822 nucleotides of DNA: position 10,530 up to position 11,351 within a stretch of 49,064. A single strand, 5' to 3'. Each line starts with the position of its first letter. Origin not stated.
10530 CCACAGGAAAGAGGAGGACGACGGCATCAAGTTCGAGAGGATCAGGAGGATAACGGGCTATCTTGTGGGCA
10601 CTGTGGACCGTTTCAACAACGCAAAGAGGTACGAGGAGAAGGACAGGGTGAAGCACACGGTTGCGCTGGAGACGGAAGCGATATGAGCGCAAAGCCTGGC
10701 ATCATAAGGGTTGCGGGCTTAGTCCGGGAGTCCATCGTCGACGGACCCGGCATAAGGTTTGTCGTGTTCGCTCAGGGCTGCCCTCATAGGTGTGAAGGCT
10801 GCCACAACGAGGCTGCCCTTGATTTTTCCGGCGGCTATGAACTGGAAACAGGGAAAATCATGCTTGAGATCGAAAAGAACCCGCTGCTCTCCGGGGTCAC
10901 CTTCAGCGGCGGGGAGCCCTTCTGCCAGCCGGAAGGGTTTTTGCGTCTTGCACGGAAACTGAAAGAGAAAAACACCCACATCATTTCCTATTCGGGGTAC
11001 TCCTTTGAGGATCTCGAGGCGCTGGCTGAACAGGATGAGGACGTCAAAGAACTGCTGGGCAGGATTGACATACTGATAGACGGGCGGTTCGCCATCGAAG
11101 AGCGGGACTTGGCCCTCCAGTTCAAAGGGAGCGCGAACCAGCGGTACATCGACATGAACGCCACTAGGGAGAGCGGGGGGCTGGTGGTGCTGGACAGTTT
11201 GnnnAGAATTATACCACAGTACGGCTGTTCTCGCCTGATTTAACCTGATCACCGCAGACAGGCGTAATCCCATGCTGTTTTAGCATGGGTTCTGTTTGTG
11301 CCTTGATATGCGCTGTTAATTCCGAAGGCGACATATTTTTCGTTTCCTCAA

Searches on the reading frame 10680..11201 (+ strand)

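Call 32: search_protein_families(library=pfam, proteins=[window:10680-11201:+], max_evalue=0.01)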
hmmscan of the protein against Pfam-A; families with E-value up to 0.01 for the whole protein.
window:10680-11201:+ (174 aa): 2 families
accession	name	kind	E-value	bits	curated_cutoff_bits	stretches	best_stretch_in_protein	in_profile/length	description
PF13353.11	Fer4_12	-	2.3e-35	122.3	22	1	20-156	1-136/137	4Fe-4S single cluster domain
PF04055.27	Radical_SAM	-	1.3e-09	38.9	29.5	1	29-119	2-101/166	Radical SAM superfamily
